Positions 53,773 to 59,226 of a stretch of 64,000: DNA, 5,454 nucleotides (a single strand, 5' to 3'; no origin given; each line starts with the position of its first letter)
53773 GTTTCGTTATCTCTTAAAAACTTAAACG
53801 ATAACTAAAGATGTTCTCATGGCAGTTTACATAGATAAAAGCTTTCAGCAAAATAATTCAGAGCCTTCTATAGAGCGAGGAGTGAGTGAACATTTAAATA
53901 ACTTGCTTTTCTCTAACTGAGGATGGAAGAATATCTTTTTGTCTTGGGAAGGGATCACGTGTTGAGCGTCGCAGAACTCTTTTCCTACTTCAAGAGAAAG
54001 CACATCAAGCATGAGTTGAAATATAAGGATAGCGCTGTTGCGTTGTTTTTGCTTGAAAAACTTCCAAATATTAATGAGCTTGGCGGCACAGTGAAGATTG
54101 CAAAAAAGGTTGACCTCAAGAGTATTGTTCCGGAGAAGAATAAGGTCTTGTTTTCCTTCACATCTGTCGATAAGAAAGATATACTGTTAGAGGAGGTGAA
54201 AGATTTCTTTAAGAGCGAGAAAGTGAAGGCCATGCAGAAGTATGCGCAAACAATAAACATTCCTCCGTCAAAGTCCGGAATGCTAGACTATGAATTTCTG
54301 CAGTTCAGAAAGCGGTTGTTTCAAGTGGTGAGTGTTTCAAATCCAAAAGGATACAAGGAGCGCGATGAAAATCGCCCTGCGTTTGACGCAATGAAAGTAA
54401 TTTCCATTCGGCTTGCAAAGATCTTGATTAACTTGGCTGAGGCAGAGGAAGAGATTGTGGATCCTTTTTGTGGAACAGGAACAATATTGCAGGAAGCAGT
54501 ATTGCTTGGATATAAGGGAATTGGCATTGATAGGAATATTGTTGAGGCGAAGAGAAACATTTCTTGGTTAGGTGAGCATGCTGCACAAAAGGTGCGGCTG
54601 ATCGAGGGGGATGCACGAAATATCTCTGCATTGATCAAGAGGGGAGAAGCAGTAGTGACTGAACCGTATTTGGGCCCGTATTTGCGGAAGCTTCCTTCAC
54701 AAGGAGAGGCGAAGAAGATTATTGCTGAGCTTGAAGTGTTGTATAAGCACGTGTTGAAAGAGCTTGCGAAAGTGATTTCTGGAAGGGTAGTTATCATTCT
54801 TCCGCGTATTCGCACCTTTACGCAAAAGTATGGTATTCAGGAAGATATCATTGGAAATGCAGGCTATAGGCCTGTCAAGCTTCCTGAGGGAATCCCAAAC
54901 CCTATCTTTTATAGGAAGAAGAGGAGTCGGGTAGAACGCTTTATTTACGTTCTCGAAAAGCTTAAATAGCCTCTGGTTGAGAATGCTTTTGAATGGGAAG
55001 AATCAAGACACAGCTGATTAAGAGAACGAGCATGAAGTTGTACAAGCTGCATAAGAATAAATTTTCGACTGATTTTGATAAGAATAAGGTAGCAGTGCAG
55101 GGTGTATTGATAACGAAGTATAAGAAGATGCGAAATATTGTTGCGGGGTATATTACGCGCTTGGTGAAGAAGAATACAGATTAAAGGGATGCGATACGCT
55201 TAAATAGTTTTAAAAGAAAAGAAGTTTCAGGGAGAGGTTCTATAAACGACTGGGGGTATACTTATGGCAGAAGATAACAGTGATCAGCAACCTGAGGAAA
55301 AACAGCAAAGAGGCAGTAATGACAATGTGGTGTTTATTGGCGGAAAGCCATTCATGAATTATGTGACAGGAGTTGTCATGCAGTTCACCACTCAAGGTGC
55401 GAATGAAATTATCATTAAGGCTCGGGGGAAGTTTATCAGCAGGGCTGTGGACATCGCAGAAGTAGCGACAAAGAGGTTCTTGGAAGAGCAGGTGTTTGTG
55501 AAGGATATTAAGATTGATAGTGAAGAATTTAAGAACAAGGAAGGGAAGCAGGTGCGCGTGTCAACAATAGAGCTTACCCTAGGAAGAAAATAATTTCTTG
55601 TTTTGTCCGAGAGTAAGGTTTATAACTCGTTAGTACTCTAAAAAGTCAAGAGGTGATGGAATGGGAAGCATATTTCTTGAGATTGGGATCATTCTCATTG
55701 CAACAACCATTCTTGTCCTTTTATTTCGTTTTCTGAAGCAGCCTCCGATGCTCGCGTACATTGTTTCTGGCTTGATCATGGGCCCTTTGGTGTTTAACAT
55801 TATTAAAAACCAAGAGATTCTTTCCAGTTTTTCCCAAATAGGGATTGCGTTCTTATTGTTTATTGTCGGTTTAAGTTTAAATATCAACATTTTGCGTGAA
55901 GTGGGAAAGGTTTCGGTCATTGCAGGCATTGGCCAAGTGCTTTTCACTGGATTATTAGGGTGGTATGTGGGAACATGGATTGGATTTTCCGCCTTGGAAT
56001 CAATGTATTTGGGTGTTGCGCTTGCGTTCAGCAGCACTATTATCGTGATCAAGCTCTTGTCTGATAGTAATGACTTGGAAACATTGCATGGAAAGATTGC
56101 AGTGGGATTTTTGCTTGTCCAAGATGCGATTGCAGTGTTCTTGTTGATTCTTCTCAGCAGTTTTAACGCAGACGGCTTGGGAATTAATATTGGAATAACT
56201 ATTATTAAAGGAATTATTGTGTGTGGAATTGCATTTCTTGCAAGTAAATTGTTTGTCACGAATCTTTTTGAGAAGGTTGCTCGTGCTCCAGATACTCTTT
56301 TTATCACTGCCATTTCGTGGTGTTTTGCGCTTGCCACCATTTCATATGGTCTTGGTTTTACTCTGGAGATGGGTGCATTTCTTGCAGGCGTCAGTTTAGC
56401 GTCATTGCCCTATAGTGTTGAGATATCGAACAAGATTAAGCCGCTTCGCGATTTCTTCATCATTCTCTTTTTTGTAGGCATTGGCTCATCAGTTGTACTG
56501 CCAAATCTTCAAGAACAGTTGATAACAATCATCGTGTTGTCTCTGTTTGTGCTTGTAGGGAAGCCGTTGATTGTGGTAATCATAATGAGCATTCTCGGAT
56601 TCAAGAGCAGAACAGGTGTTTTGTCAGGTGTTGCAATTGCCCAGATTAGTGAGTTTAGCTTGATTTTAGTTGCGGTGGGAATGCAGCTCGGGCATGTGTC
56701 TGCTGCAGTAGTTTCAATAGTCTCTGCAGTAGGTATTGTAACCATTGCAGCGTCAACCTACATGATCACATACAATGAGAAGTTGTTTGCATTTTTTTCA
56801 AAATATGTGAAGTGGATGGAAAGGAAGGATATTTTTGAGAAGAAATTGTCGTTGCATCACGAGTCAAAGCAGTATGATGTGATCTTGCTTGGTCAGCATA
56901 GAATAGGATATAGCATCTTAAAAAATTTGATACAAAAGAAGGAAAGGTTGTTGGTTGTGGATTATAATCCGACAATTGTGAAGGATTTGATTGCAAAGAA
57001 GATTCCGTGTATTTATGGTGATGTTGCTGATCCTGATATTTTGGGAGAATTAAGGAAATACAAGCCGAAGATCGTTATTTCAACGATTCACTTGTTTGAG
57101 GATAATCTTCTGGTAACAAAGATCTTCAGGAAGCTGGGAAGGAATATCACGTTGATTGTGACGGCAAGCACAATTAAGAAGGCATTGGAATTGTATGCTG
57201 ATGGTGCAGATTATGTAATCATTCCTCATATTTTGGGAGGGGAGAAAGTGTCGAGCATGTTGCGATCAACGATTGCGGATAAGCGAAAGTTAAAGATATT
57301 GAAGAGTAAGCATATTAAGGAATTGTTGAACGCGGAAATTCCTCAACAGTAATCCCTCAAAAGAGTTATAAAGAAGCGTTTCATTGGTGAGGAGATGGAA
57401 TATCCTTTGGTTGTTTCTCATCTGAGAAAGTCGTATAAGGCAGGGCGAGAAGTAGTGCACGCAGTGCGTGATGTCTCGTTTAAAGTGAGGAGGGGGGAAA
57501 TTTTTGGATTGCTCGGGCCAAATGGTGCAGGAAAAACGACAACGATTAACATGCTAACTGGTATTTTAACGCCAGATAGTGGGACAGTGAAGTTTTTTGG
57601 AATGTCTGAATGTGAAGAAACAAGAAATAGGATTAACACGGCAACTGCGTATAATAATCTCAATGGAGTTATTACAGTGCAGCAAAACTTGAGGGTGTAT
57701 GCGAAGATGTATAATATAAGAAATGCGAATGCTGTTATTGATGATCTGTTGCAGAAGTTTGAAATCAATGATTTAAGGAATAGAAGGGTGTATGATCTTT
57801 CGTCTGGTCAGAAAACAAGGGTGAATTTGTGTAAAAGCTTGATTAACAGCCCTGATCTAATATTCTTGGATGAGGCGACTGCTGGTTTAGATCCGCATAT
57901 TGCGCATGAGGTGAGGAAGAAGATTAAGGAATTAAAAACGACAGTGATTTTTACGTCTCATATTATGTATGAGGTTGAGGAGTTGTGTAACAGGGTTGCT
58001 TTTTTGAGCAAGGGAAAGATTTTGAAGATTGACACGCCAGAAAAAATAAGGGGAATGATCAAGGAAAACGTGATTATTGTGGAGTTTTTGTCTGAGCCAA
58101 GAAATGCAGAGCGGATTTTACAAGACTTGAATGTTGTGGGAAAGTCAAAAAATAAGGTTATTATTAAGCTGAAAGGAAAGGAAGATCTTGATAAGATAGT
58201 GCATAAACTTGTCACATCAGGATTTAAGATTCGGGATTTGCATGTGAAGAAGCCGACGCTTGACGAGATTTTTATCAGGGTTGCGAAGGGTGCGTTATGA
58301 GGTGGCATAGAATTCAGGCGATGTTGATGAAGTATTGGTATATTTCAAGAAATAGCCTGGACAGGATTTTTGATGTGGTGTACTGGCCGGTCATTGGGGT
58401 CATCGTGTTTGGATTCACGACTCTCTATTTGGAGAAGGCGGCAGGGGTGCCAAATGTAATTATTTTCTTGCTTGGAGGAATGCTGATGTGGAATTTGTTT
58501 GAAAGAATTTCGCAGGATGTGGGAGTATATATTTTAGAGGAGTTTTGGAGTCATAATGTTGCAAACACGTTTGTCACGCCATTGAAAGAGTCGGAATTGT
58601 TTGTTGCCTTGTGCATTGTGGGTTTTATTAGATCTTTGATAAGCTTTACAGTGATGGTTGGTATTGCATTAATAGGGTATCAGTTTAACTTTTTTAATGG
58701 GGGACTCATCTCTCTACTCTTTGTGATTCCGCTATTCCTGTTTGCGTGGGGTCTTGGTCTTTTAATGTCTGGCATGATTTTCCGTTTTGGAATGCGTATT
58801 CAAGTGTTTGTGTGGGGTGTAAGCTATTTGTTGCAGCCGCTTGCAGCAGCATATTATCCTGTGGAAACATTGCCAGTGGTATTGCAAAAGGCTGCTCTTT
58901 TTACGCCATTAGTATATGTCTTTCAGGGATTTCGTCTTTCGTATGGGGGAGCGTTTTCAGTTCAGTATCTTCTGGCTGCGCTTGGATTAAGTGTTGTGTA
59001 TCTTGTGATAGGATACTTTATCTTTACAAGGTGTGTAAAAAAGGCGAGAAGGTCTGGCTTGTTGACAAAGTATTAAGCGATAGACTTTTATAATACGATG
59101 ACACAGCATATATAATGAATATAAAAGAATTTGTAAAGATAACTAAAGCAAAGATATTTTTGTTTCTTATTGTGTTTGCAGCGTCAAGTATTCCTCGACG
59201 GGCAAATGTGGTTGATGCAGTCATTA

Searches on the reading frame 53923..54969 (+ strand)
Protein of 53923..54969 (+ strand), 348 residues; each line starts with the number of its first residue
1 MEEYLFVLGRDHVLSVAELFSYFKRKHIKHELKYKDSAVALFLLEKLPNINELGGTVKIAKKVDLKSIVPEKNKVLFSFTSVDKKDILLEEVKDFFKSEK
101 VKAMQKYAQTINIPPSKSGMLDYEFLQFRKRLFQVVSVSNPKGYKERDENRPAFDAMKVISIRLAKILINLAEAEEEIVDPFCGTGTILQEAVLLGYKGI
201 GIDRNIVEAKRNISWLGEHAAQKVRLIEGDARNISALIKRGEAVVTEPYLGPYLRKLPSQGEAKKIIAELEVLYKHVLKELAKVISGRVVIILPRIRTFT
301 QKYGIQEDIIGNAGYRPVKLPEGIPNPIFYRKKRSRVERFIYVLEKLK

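Call 78: search_protein_families(library=pfam, proteins=[window:53923-54969:+], max_evalue=0.001)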
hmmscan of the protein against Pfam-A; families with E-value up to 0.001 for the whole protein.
window:53923-54969:+ (348 aa): 2 families
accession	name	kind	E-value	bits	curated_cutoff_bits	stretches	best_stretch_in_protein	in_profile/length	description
PF01170.24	UPF0020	-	4.2e-11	43.3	22.3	1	160-301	12-174/197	RMKL-like, methyltransferase domain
PF01555.25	N6_N4_Mtase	-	2.8e-06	27.9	26.7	1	137-205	148-212/221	DNA methylase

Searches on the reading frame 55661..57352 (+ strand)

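Call 79: search_protein_families(library=pfam, proteins=[window:55661-57352:+], max_evalue=0.001)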
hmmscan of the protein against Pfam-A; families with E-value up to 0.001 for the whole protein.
window:55661-57352:+ (563 aa): 2 families
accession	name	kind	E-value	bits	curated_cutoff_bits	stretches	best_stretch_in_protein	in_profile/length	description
PF00999.27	Na_H_Exchanger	-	2.9e-57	194.7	26.2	1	12-363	2-363/375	Sodium/hydrogen exchanger, transmembrane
PF02254.24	TrkA_N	-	1.2e-17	64.8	23.8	1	407-522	1-116/116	TrkA-N domain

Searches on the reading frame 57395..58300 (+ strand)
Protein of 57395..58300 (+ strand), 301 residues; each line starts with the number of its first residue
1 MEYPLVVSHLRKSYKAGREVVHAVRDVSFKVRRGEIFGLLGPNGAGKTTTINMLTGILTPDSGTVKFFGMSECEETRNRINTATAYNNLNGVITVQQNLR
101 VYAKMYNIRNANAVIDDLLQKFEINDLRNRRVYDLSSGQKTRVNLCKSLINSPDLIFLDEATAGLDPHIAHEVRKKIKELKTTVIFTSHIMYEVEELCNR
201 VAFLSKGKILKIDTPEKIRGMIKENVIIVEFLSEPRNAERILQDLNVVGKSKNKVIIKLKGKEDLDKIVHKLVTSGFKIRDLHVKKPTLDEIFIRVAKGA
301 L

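Call 79: search_protein_families(library=pfam, proteins=[window:57395-58300:+], max_evalue=0.001)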
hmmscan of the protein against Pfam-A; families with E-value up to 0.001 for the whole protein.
window:57395-58300:+ (301 aa): 5 families
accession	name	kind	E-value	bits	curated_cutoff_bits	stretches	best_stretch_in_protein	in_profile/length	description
PF00005.33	ABC_tran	-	3.5e-31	109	25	1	25-163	2-137/137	ABC transporter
PF13732.12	DrrA1-3_C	-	4e-11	43.9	27.4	1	214-296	2-80/81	ATP-binding protein DrrA1-3-like, C-terminal domain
PF13304.12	AAA_21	-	4.6e-11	43.8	27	1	108-194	220-303/304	AAA domain, putative AbiEii toxin, Type IV TA system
PF13476.12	AAA_23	-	6.2e-06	27.4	27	1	33-179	18-158/201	AAA domain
PF20279.3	CTD12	-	3.6e-05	24.7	25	1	192-284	29-123/144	C-terminal domain 12 of the ABC-three component (ABC-3C) systems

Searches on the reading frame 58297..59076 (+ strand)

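Call 79: search_protein_families(library=pfam, proteins=[window:58297-59076:+], max_evalue=0.001)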
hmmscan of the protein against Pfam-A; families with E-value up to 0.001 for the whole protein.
window:58297-59076:+ (259 aa): 2 families
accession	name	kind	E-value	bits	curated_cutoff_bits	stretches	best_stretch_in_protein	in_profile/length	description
PF01061.29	ABC2_membrane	-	2.3e-07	31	26.9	1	9-213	10-207/211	ABC-2 type transporter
PF12698.13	ABC2_membrane_3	-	6.9e-06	25.8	31.6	1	51-240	160-346/347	ABC-2 family transporter protein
